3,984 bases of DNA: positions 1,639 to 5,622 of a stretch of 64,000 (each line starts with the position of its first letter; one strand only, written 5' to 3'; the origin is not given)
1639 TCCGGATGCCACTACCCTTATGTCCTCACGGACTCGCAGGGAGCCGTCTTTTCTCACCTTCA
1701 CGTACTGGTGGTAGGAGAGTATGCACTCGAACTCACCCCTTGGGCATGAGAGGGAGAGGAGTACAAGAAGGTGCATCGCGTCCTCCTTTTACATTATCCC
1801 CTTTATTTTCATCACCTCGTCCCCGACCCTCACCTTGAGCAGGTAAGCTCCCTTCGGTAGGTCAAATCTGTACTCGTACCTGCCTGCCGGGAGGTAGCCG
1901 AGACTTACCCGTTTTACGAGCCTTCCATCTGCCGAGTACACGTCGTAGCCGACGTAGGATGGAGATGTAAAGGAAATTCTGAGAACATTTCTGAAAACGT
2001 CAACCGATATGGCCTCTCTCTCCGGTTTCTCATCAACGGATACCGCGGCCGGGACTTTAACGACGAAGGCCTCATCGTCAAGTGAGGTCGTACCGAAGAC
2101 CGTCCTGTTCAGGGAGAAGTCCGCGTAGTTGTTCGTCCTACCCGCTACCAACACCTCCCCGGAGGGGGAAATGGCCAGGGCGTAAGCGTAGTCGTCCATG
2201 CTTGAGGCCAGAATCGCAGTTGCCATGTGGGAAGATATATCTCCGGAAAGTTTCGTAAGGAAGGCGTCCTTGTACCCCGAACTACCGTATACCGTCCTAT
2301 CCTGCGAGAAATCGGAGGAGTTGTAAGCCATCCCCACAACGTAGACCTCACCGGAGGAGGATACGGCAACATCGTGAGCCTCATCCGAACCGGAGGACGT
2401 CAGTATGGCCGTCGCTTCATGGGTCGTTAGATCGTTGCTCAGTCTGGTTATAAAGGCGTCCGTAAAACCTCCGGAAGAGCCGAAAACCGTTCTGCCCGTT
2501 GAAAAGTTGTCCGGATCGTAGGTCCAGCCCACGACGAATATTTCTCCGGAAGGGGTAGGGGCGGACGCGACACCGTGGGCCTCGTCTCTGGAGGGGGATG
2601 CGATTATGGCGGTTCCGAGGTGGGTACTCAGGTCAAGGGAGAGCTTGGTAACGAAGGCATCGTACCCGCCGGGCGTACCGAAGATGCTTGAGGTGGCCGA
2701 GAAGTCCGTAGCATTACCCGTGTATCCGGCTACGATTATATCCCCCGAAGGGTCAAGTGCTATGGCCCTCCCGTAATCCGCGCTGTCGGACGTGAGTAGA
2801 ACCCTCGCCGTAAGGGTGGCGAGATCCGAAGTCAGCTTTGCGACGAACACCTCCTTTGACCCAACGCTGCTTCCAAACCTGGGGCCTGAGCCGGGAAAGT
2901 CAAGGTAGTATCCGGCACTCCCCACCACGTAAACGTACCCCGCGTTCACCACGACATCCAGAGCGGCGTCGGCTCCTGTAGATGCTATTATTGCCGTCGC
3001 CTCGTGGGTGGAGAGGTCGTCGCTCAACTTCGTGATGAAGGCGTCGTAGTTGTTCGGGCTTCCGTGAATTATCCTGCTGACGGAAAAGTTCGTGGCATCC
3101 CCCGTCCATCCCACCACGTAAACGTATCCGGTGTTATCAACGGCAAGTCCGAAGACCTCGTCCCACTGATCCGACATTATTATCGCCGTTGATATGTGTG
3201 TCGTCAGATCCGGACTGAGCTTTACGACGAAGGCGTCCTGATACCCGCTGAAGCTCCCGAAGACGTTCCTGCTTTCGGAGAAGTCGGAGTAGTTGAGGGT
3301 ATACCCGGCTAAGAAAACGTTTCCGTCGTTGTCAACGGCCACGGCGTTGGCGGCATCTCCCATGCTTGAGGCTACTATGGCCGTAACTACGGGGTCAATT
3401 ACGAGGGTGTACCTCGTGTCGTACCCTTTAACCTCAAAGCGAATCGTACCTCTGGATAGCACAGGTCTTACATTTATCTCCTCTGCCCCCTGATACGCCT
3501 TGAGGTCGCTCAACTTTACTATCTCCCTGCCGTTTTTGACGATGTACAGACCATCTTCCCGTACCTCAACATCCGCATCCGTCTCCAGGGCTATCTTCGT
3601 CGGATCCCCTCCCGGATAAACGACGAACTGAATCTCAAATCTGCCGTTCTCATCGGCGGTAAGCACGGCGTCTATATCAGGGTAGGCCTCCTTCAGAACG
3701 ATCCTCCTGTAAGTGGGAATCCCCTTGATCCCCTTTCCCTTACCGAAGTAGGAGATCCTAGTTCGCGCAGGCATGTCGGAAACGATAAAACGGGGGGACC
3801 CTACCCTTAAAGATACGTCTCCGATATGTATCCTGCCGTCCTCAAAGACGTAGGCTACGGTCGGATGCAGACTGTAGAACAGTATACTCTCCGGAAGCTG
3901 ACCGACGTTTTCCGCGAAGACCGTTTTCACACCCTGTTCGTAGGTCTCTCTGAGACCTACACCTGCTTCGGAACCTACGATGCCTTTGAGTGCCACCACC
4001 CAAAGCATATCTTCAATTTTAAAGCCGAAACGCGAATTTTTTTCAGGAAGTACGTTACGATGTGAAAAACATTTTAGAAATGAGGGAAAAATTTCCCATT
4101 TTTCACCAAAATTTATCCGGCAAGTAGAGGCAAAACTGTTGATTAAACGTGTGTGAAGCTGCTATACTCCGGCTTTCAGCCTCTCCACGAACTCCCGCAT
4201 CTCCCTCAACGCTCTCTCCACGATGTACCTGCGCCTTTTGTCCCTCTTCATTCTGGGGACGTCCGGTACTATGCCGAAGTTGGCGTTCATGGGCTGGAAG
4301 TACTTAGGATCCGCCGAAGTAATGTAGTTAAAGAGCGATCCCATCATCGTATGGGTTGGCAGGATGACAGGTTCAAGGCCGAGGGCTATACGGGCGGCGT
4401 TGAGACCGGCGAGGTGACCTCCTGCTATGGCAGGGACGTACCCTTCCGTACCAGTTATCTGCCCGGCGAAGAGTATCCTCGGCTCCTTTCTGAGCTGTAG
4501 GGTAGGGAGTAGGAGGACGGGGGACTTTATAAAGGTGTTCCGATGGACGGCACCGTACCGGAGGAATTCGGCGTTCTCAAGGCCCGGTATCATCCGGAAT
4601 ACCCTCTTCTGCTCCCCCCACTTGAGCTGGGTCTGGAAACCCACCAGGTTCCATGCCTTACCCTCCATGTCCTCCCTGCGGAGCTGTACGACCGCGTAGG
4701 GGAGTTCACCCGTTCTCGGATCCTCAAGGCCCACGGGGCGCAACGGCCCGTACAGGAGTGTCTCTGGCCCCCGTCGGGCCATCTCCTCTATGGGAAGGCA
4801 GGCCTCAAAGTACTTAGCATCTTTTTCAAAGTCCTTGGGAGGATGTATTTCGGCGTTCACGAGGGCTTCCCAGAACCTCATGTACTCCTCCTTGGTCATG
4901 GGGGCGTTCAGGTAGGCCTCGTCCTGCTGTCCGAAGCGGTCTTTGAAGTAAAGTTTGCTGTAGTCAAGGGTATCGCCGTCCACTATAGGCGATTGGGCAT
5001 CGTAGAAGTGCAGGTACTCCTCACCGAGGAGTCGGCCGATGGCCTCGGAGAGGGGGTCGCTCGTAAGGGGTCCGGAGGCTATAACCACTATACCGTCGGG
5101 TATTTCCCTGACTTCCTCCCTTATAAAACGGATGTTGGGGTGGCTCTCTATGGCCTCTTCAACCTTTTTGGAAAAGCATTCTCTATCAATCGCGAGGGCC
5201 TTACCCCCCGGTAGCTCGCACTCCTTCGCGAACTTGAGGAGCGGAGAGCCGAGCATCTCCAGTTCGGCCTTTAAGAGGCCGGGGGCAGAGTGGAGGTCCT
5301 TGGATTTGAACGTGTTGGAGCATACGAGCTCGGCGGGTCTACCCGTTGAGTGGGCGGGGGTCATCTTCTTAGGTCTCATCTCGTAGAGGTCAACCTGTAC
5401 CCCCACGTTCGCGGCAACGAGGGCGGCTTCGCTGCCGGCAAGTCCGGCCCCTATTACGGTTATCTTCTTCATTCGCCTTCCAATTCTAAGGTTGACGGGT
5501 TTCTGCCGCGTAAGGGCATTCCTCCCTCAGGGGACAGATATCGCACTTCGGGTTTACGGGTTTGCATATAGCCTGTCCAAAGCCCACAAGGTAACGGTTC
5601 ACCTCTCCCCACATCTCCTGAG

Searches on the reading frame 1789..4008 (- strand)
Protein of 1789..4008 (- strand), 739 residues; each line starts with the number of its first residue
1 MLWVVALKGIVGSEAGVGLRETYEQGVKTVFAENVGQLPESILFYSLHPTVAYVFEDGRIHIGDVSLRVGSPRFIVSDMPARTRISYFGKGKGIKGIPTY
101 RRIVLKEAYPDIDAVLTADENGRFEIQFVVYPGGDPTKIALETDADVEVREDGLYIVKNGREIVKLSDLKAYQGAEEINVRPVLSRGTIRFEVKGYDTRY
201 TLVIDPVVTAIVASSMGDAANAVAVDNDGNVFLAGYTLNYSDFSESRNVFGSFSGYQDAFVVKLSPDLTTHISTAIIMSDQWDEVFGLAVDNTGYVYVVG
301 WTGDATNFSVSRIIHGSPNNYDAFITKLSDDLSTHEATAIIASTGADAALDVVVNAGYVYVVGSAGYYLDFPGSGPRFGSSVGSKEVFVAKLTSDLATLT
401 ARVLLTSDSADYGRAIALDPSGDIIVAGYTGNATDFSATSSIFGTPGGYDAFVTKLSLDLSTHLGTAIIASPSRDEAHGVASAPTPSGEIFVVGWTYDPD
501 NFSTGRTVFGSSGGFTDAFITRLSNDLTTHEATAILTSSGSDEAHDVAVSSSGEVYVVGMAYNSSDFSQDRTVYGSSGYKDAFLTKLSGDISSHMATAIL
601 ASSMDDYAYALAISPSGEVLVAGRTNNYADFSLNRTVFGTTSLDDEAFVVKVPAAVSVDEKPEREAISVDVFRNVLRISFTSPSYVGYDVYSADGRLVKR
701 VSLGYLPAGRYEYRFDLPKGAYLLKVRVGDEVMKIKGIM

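Call 85: search_protein_families(library=pfam, proteins=[window:1789-4008:-], max_evalue=0.001)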
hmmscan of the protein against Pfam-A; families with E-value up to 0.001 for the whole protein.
window:1789-4008:- (739 aa): 2 families
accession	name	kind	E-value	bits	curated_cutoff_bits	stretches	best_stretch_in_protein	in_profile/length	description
PF25778.1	DUF7948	-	1.6e-23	84.3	27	1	75-207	74-214/214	Domain of unknown function (DUF7948)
PF06739.17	SBBP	-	3e-14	53.1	20.5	0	220-239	15-34/38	Beta-propeller repeat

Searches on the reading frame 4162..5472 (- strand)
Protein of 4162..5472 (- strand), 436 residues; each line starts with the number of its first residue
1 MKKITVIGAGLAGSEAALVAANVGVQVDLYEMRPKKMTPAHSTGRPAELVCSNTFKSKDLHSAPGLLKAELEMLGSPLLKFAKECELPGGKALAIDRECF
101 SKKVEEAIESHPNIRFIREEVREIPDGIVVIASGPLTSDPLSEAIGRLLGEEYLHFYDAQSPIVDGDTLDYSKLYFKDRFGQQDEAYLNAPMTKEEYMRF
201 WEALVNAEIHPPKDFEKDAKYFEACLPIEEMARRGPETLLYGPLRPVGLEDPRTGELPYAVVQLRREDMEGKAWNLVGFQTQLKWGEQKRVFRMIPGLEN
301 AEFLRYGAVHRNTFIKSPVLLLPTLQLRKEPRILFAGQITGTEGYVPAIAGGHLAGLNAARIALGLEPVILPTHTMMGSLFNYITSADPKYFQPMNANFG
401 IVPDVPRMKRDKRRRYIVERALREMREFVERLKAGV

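Call 85: search_protein_families(library=pfam, proteins=[window:4162-5472:-], max_evalue=0.001)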
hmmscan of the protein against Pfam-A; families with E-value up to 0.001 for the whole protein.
window:4162-5472:- (436 aa): 6 families
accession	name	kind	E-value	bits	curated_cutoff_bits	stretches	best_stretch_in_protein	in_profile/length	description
PF01134.28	GIDA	-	6.2e-92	309.1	22.1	1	3-365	1-389/391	Glucose inhibited division protein A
PF01262.27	AlaDh_PNT_C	-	2.5e-09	37.3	23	1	3-44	30-72/214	Alanine dehydrogenase/PNT, C-terminal domain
PF07992.20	Pyr_redox_2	-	8.6e-05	22.5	26.1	1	2-39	143-179/291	Pyridine nucleotide-disulphide oxidoreductase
PF02737.24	3HCDH_N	-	0.00019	21.9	22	1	3-42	1-40/180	3-hydroxyacyl-CoA dehydrogenase, NAD binding domain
PF01266.30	DAO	-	0.00042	20.4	27.9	1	4-84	2-58/353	FAD dependent oxidoreductase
PF00070.33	Pyr_redox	-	0.00043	21.2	22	0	3-37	1-35/82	Pyridine nucleotide-disulphide oxidoreductase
